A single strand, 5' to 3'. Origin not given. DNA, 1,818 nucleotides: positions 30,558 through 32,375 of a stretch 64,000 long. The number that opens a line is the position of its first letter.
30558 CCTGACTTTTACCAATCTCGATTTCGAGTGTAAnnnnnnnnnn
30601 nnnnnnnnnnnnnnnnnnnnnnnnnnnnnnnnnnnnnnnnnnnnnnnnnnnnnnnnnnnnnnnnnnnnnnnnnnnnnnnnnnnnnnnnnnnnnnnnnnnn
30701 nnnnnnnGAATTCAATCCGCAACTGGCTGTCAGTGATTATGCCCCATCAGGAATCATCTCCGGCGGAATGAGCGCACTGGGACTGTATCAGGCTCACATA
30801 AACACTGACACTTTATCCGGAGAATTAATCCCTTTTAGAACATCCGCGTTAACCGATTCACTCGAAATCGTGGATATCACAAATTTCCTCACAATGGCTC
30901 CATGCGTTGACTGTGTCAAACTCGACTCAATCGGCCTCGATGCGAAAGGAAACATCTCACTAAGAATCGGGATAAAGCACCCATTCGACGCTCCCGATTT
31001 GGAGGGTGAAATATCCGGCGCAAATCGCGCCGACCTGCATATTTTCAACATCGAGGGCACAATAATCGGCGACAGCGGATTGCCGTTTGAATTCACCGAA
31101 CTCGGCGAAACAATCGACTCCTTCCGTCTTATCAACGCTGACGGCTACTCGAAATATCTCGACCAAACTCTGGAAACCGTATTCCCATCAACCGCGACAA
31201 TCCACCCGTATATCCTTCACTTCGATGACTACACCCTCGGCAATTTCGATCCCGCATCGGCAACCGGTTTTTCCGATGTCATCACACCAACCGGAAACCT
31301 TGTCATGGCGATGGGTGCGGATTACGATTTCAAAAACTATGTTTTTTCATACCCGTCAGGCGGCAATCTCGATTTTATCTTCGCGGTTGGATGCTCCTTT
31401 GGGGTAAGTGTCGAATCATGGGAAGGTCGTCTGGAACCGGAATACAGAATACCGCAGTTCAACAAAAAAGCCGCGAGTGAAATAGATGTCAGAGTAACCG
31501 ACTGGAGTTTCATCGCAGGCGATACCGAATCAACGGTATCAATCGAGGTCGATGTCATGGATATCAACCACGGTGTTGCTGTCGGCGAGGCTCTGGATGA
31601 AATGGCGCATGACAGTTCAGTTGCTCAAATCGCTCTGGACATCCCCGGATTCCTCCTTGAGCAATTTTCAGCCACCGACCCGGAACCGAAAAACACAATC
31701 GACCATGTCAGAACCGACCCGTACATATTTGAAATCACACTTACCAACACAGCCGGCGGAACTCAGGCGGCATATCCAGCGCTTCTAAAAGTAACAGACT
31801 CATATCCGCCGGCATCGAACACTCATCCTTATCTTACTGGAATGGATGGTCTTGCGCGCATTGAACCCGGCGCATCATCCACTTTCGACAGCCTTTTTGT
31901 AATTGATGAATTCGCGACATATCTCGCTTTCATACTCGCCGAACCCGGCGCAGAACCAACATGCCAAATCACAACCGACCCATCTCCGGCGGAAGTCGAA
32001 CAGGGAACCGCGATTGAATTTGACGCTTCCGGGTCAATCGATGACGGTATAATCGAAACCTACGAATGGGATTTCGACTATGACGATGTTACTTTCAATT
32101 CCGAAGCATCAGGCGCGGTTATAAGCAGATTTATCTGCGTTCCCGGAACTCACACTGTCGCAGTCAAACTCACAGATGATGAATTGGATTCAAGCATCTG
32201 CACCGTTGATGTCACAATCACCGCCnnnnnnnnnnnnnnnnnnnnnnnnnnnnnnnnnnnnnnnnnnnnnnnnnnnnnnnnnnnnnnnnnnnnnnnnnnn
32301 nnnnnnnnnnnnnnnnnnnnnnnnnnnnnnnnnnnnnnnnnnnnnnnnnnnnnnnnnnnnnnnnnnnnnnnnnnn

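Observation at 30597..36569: Tandem paralogous PKD plus BNR/Asp-box propeller lipoproteins, with a third copy at 20744..23365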

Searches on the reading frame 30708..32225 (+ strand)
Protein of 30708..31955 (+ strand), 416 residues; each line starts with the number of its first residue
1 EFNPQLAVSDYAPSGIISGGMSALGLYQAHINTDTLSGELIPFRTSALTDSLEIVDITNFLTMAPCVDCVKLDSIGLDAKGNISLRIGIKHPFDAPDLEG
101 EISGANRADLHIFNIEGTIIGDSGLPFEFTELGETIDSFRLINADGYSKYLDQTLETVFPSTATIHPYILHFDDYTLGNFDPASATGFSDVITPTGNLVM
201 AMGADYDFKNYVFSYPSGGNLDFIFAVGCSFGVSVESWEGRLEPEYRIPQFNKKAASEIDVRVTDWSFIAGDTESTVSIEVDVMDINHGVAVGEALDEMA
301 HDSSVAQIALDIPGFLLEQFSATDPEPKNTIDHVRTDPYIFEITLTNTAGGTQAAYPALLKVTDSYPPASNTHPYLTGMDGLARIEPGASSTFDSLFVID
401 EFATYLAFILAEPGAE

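Call 32: search_protein_representatives(protein=window:30708-31955:+)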
Query: 416 residues. Proteins with E-value up to 0.001 (for the whole library): 521; up to 1e-10: 414; up to 1e-30: 128. The best 150 are listed.
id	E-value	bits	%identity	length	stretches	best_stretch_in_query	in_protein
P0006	1.5e-148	511.5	57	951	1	3-415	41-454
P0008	2.2e-124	431.9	51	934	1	6-408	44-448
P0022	5.4e-123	427.3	51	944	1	6-409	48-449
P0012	3.1e-121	421.5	52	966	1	6-409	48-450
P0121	3.5e-120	418.0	48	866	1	6-410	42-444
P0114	3.9e-120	417.9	49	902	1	6-414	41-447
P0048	1.6e-119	415.8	50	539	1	6-409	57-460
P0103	4.1e-119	414.5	51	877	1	14-408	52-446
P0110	4.8e-119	414.3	50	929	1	6-410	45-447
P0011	6.1e-117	407.4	50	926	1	6-411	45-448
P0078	1.2e-116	406.4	51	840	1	12-409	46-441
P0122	1.4e-116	406.2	49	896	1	4-409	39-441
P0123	2.1e-116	405.6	49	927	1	5-410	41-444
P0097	3.1e-116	405.0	50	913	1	3-409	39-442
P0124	5.5e-116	404.2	48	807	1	6-409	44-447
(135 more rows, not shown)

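Call 33: predict_structure(alignment_id=A1)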
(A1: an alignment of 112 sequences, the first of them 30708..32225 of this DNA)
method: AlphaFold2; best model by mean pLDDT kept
length: 506 residues; sequences in the alignment: 112
mean_pLDDT: 87.9   pTM: 0.82
mean pLDDT of the five models: 87.9, 86.7, 85.8, 85.6, 83.6
residues with pLDDT >= 90: 345; 70-90: 98; 50-70: 50; < 50: 13
segments of 3 or more residues with pLDDT < 50: 48-55
pLDDT, mean of each block of 10 residues (from residue 1): 54 68 86 95 65 45 71 91 95 94 89 94 92 92 94 81 95 95 97 96 97 85 92 83 92 92 95 98 94 95 97 98 89 69 98 95 93 72 57 71 95 88 94 97 92 96 96 96 96 90 96
secondary structure, 60 per line:
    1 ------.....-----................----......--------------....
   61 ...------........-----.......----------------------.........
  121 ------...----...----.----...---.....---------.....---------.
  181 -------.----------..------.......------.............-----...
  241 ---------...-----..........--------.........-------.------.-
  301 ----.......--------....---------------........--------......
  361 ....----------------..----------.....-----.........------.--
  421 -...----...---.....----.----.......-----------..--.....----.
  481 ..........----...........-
elements in order: E7-11 E17-32 E37-42 H57-63 E70-77 E83-89 E112-120 E127-129 E134-136 E146-148 H152-156 E166-170 E207-213 E220-232 E258-267 E276-284 E305-311 E320-323 E339-346 E355-364 E403-411 E422-424 E429-431 E435-439 E449-455 E471-475 E480-490 E495-505

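Call 37: find_related_loci(query=A1, collection=genome_contigs, flank=8000)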
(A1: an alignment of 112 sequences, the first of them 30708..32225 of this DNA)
Query A1 (506 aa) in genome_contigs; peptide patterns used: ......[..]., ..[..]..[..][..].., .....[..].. (x = any residue, [..] = any of these).
82 stretches matched a pattern; 31 encode a relative of the query (tblastn E <= 1e-3); 26 distinct loci.
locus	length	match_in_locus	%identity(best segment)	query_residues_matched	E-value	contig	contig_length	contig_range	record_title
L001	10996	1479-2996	92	1-506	0e+0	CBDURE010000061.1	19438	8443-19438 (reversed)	MAG TPA_asm: uncultured bacterium isolate SRR22302362_metabat2_46 genome assembly, contig: ERZ25746724.1091, whole genom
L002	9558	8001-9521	46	7-506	2e-137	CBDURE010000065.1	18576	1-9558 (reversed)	MAG TPA_asm: uncultured bacterium isolate SRR22302362_metabat2_46 genome assembly, contig: ERZ25746724.1186, whole genom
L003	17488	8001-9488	47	1-491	2e-134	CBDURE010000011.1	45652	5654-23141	MAG TPA_asm: uncultured bacterium isolate SRR22302362_metabat2_46 genome assembly, contig: ERZ25746724.226, whole genome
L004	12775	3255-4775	46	6-505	2e-133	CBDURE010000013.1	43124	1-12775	MAG TPA_asm: uncultured bacterium isolate SRR22302362_metabat2_46 genome assembly, contig: ERZ25746724.256, whole genome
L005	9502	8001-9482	45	6-492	2e-132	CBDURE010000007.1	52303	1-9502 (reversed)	MAG TPA_asm: uncultured bacterium isolate SRR22302362_metabat2_46 genome assembly, contig: ERZ25746724.176, whole genome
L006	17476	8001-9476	47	5-491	3e-131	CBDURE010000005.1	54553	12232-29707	MAG TPA_asm: uncultured bacterium isolate SRR22302362_metabat2_46 genome assembly, contig: ERZ25746724.156, whole genome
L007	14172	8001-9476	46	6-491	7e-130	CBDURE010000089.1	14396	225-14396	MAG TPA_asm: uncultured bacterium isolate SRR22302362_metabat2_46 genome assembly, contig: ERZ25746724.1829, whole genom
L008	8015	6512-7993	47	3-491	2e-129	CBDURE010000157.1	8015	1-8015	MAG TPA_asm: uncultured bacterium isolate SRR22302362_metabat2_46 genome assembly, contig: ERZ25746724.5253, whole genom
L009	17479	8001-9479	46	6-491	9e-130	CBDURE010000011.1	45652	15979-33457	MAG TPA_asm: uncultured bacterium isolate SRR22302362_metabat2_46 genome assembly, contig: ERZ25746724.226, whole genome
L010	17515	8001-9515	45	6-500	7e-129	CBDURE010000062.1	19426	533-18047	MAG TPA_asm: uncultured bacterium isolate SRR22302362_metabat2_46 genome assembly, contig: ERZ25746724.1093, whole genom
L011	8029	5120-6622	45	8-506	1e-127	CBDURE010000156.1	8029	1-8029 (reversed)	MAG TPA_asm: uncultured bacterium isolate SRR22302362_metabat2_46 genome assembly, contig: ERZ25746724.5241, whole genom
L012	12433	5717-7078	48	6-460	6e-127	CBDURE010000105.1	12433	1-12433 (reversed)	MAG TPA_asm: uncultured bacterium isolate SRR22302362_metabat2_46 genome assembly, contig: ERZ25746724.2384, whole genom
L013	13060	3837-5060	50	3-410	2e-126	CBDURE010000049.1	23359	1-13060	MAG TPA_asm: uncultured bacterium isolate SRR22302362_metabat2_46 genome assembly, contig: ERZ25746724.791, whole genome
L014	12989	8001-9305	46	1-443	5e-124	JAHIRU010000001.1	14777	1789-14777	MAG: Nanoarchaeota archaeon isolate MM_PC_MetaG.mb.142 MM_PC_MetaG.mb.142_k141_24769, whole genome shotgun sequence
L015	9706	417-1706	48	3-433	2e-122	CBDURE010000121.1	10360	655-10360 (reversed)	MAG TPA_asm: uncultured bacterium isolate SRR22302362_metabat2_46 genome assembly, contig: ERZ25746724.3302, whole genom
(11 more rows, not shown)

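Call 53: search_solved_structures(query=A1, max_evalue=10)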
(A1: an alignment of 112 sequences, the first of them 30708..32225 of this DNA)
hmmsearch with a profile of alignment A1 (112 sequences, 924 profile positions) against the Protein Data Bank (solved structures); distinct sequences matched with E-value up to 10: 22.
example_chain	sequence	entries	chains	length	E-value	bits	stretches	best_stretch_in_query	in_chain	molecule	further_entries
9lqj_A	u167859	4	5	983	1.7e-18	69.7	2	478-637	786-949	Collagenase ColH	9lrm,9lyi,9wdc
9lrk_A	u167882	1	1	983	5e-18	68.1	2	478-637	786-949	Collagenase ColH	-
2c26_A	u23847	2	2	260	2.1e-12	49.5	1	466-576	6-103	ENDOGLUCANASE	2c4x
4u7k_A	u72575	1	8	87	8.2e-11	44.2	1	483-564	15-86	ColH protein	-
4u6t_A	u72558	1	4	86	8.9e-11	44.1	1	484-564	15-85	ColH protein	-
4aqo_A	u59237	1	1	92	9.3e-11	44.1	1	466-564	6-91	COLLAGENASE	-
4jrw_A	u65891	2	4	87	3.4e-10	42.2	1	470-564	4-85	Collagenase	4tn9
6nz0_Z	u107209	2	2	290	3.5e-10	42.2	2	461-565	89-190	Dyslexia-associated protein KIAA0319-like protein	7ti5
4jgu_A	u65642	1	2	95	4.2e-10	41.9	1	466-564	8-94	ColH protein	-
2y72_A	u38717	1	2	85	1.3e-09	40.3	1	482-564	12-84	COLLAGENASE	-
2y3u_A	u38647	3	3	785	9.6e-09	37.4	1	466-564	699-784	COLLAGENASE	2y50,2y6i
6aem_A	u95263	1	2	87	6.9e-06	27.9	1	467-564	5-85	PKD domain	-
4l9d_A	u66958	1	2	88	7.1e-06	27.9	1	493-564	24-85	Protease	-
9p4n_R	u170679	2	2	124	0.00011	24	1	466-566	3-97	Dyslexia-associated protein KIAA0319-like protein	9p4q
7kpn_Z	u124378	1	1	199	0.00012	23.8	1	461-565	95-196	Dyslexia-associated protein KIAA0319-like protein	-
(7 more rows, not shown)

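Call 89: find_related_loci(query=A1, collection=viral_contigs, flank=3000)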
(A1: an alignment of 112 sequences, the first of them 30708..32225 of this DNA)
Query A1 (506 aa) in viral_contigs; peptide patterns used: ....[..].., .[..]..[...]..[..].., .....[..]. (x = any residue, [..] = any of these).
134 stretches matched a pattern, but none encodes a relative of the query by tblastn (E <= 1e-3).

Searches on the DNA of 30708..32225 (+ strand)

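Call 61: search_rna_families(sources=[L001, L002, L003, L004, L005, L006, L007, L008, L009, L010], threshold=gathering)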
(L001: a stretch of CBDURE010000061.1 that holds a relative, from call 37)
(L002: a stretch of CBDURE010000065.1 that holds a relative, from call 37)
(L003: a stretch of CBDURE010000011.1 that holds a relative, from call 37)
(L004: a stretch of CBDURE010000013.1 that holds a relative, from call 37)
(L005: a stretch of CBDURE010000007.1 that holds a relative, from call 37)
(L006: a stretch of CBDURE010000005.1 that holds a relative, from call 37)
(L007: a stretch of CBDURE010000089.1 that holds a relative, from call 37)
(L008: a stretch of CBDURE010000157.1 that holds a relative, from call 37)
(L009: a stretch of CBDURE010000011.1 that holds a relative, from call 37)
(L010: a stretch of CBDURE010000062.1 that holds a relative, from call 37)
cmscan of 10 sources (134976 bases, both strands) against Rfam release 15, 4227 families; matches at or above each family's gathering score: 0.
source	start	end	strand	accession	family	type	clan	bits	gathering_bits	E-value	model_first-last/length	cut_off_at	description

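Call 62: search_rna_families(sources=[L011, L012, L013, L014, L015, L016, L017, L018, L019, L020, L021, L022], threshold=gathering)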
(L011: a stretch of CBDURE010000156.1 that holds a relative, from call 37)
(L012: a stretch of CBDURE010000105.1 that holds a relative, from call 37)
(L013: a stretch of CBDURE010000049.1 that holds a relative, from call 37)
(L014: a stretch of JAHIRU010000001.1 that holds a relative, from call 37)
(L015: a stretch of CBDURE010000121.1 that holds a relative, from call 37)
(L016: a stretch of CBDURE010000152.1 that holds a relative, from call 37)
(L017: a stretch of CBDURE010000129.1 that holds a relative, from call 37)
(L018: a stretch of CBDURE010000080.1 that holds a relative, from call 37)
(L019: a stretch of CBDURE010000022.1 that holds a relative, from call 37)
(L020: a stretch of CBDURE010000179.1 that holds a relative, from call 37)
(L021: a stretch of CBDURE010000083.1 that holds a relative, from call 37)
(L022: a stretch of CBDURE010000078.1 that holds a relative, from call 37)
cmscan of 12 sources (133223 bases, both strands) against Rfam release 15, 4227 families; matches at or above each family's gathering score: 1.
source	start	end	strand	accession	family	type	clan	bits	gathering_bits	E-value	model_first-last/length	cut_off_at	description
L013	11145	11215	-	RF00005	tRNA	Gene; tRNA;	CL00001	60.1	29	3.5e-10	1-71/71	no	tRNA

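Call 63: search_rna_families(sources=[L023, L024, L025, L026, L031], threshold=gathering, show_alignments=1)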
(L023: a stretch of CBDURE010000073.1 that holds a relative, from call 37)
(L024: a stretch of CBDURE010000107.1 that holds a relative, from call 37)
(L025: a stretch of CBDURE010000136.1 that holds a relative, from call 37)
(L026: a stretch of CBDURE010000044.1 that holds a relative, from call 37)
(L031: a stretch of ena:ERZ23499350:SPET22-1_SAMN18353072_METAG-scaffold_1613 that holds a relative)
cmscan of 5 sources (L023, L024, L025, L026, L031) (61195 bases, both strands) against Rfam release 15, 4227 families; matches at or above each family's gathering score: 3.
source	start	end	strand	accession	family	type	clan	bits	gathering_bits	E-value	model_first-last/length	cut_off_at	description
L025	6292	6646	-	RF00023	tmRNA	Gene;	CL00001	151.4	47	1.3e-59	1-374/374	no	transfer-messenger RNA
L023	10917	11013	-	RF00169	Bacteria_small_SRP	Gene;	CL00003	63.6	40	1e-11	1-97/97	no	Bacterial small signal recognition particle RNA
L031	6723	6854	+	RF00174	Cobalamin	Cis-reg; riboswitch;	CL00101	34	31.5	6e-05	1-189/189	no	Cobalamin riboswitch aptamer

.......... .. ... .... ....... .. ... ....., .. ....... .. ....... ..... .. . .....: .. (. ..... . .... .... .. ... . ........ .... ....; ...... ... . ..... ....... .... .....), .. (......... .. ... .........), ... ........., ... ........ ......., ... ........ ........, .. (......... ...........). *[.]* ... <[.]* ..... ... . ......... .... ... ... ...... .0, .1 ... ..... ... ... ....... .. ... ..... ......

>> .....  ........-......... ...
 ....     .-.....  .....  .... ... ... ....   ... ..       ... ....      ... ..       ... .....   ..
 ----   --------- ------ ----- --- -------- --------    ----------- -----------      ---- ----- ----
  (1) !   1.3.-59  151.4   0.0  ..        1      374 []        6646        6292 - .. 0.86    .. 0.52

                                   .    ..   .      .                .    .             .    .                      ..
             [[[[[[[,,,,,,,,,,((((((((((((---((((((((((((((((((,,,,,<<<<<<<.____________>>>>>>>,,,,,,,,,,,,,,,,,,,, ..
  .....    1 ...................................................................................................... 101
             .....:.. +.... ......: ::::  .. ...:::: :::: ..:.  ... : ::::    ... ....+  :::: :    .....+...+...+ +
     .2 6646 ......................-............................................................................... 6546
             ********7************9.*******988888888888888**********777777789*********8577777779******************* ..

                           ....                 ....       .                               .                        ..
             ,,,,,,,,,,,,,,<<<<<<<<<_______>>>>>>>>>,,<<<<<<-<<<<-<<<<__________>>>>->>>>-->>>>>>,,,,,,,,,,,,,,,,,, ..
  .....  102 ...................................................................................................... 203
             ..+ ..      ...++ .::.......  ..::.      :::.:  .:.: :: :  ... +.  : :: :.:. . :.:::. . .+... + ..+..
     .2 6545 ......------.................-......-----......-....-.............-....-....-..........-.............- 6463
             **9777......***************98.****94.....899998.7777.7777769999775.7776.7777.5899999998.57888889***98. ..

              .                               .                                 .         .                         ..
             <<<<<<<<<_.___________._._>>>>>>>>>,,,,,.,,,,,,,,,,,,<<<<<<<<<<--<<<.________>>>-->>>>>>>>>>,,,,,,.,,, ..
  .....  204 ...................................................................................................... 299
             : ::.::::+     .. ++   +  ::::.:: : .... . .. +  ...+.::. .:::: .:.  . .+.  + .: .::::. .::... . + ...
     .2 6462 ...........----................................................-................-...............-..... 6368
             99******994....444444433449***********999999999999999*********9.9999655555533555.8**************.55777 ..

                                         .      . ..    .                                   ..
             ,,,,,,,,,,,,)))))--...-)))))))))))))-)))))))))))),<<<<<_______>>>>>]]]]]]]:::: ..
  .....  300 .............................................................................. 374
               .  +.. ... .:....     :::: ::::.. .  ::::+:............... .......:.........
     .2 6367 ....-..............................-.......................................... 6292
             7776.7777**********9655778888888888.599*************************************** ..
